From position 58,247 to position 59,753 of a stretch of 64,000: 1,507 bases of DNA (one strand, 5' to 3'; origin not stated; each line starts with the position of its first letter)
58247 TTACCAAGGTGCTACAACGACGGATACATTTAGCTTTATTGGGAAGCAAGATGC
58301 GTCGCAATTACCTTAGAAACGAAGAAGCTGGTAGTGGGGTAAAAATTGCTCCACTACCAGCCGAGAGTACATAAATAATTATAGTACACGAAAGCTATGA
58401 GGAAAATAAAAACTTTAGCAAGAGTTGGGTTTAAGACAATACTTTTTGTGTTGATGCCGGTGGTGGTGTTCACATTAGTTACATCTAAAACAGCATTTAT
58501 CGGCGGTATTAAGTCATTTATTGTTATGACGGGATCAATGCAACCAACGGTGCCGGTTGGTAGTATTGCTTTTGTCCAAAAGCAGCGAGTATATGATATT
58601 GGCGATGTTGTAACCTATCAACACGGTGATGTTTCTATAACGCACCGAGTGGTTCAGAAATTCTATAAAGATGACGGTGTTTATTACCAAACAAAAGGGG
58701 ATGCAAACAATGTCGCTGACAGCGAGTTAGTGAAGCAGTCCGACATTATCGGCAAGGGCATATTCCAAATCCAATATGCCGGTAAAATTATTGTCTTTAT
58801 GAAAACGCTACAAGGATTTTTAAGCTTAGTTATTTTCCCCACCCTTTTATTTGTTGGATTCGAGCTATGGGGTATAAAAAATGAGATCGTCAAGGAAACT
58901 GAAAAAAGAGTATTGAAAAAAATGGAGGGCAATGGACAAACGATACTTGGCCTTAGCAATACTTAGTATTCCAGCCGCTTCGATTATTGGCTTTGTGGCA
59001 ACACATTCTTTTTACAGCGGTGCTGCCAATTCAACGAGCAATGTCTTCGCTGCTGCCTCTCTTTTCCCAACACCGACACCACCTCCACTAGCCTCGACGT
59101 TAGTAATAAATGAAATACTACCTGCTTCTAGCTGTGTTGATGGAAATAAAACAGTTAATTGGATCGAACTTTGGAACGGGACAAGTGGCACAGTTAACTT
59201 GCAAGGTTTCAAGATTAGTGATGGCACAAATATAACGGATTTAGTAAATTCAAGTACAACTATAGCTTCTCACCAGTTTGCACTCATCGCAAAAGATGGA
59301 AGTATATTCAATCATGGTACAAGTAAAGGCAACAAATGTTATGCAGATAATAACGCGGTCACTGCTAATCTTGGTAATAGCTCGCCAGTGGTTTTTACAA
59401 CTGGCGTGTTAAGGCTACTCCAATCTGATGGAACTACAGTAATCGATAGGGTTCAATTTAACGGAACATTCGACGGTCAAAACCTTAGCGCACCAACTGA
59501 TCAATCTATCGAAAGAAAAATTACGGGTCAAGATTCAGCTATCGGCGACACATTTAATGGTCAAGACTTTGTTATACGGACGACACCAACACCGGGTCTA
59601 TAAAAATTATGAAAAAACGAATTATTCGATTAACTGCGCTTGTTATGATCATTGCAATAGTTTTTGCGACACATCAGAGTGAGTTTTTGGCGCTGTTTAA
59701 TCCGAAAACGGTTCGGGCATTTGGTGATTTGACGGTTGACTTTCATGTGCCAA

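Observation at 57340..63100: Duplicated SipW-type signal peptidase / TasA-camelysin-like fibre module containing two lamin-tail-domain proteins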

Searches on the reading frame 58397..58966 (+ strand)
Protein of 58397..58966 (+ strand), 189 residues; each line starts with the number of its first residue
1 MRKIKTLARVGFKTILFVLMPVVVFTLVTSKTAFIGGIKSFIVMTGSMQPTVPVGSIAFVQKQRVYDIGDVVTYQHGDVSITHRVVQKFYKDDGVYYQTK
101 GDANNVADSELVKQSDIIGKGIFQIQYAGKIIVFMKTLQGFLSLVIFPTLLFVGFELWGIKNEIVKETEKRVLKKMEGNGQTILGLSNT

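Call 3: search_protein_families(library=pfam, proteins=[window:58397-58966:+], max_evalue=0.1)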
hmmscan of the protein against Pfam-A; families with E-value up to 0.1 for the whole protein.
window:58397-58966:+ (189 aa): 2 families
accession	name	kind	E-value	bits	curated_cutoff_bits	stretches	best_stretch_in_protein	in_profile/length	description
PF00717.28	Peptidase_S24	-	8.2e-05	22.7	23.3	1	44-98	41-92/116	Peptidase S24-like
PF10502.14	Peptidase_S26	-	0.0073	16.7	22.9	1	23-76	8-65/168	Signal peptidase, peptidase S26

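Call 4: search_protein_families(library=ncbifam, proteins=[window:58397-58966:+], max_evalue=0.1)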
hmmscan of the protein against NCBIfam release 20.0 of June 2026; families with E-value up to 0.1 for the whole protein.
window:58397-58966:+ (189 aa): 4 families
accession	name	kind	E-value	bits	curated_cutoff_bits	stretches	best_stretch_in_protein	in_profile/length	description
TIGR02228.1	sigpep_I_arch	equivalog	3e-27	95.4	51.85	1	14-154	6-152/158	signal peptidase I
NF046067.1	SigPepSipWBacil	equivalog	7.6e-25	87.6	190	1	13-172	9-176/189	signal peptidase I SipW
TIGR02227.1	sigpep_I_bact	equivalog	0.0012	18.8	47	1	24-86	8-75/162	signal peptidase I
TIGR02754.1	sod_Ni_protease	equivalog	0.079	13.4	63.25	0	45-102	5-65/90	nickel-type superoxide dismutase maturation protease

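Call 52: search_solved_structures(query=window:58397-58966:+, max_evalue=0.01, show_alignments=1)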
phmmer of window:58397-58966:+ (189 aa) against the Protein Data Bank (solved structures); distinct sequences matched with E-value up to 0.01: 3.
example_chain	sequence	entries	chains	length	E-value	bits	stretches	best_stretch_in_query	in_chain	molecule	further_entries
7p2q_A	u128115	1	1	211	3.2e-08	36.7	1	37-141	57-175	Signal peptidase complex catalytic subunit SEC11C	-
7p2p_A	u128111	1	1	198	8.1e-08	35.3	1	35-153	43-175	Signal peptidase complex catalytic subunit SEC11A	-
9rjb_A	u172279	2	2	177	1.8e-07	34.2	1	35-153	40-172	Signal peptidase complex catalytic subunit SEC11A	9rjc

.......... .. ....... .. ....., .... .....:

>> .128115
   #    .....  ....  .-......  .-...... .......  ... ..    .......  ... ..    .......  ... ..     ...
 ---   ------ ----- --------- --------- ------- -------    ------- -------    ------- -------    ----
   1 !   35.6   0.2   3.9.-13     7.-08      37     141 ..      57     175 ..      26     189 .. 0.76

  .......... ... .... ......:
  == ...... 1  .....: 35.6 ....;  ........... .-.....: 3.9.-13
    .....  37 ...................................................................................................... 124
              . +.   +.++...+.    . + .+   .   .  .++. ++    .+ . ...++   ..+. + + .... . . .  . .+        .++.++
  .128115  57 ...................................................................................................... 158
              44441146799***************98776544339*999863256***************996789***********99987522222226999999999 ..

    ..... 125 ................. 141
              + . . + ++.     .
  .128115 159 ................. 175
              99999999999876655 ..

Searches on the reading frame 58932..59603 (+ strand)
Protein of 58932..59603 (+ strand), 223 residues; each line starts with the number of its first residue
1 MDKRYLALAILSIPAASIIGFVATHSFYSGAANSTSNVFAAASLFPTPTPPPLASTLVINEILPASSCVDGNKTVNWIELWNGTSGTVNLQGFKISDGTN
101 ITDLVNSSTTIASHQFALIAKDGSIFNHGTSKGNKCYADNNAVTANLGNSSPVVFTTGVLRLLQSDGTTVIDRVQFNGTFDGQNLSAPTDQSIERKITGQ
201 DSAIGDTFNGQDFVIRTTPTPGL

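Call 3: search_protein_families(library=pfam, proteins=[window:58932-59603:+], max_evalue=0.1)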
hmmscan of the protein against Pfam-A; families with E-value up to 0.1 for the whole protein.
window:58932-59603:+ (223 aa): 1 family
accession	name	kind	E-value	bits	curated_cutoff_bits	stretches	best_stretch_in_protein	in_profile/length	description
PF00932.25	LTD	-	3e-11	44.1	34.3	1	54-176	5-107/109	Lamin Tail Domain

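Call 4: search_protein_families(library=ncbifam, proteins=[window:58932-59603:+], max_evalue=0.1)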
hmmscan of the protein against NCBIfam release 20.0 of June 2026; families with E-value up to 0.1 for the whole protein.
window:58932-59603:+ (223 aa): 0 families
